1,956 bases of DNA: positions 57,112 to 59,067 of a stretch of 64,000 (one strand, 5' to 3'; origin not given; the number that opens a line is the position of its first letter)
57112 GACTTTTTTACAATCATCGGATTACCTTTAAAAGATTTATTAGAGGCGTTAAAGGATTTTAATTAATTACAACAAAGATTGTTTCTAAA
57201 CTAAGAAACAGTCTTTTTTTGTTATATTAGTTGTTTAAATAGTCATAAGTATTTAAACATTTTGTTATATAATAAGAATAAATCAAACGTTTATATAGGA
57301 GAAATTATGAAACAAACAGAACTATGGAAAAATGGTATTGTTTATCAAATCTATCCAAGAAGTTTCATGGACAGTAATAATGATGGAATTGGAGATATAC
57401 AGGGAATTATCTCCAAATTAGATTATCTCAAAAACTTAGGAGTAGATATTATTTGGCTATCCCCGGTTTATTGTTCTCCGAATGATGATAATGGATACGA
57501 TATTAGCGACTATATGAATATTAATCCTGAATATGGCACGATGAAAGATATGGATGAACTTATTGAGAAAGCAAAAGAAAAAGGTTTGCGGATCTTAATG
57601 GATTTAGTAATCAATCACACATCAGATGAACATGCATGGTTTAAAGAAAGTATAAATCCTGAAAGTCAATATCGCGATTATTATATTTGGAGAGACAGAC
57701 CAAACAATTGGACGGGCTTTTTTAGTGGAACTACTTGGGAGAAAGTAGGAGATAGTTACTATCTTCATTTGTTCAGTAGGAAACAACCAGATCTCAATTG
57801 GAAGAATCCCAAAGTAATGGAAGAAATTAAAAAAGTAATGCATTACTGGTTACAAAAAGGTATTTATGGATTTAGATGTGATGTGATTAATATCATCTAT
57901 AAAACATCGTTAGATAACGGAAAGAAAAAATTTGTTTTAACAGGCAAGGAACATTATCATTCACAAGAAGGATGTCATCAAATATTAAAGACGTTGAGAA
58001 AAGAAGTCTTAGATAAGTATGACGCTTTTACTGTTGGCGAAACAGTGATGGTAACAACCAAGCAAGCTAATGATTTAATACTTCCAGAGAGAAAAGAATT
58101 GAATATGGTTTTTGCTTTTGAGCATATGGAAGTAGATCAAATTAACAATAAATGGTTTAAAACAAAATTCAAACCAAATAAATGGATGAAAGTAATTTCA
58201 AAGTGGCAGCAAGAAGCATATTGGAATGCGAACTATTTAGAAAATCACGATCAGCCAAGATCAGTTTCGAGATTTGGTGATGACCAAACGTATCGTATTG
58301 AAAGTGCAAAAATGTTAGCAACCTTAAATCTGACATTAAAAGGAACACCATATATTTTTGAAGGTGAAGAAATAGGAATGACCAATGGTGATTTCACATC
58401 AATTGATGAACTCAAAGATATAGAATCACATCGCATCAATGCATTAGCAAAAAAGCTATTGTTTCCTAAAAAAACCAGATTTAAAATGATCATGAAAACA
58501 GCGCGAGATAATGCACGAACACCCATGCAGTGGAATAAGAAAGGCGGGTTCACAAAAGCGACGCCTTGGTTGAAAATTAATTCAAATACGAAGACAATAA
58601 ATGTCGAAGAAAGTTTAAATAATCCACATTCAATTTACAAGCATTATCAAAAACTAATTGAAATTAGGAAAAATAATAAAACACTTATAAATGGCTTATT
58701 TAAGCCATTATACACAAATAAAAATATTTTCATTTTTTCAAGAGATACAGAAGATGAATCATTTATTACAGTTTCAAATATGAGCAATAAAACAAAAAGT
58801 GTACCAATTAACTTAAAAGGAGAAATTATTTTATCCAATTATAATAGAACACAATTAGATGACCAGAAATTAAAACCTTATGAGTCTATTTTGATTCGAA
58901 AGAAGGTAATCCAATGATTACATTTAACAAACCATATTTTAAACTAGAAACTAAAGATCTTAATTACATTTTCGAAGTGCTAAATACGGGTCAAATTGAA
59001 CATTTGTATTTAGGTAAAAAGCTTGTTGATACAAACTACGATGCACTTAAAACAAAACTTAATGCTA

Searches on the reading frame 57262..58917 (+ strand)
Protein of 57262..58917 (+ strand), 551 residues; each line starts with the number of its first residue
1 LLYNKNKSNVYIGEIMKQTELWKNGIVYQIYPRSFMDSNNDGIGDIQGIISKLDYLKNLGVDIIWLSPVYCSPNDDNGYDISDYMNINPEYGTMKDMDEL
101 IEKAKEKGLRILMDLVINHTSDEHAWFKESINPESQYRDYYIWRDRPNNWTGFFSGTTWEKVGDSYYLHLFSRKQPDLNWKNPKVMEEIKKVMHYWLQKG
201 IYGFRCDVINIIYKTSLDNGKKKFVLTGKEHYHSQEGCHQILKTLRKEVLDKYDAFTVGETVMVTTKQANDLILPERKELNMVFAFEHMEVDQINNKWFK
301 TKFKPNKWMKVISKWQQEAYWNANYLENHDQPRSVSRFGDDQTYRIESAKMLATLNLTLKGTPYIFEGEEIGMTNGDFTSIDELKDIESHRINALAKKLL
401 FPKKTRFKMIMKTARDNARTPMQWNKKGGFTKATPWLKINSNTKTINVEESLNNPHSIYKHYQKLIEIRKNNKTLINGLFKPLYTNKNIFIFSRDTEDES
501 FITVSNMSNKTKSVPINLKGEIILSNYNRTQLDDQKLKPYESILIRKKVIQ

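Call 76: search_protein_families(library=pfam, proteins=[window:57262-58917:+], max_evalue=0.0001)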
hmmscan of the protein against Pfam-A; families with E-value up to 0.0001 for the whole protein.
window:57262-58917:+ (551 aa): 4 families
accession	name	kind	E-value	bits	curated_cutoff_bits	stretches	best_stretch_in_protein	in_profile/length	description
PF00128.31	Alpha-amylase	-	5.1e-144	481.3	22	1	29-478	1-446/446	Alpha amylase, catalytic domain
PF14701.12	hDGE_amylase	-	2.8e-06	27.2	27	1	44-137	19-118/439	Glycogen debranching enzyme, glucanotransferase domain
PF23915.1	SusG_C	-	2e-05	25.2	27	1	490-543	2-61/62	Alpha-amylase SusG C-terminal domain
PF22026.2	Alpha-amylase_C_2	-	9e-05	23.3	27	0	478-517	1-40/78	Alpha-amylase C-terminal domain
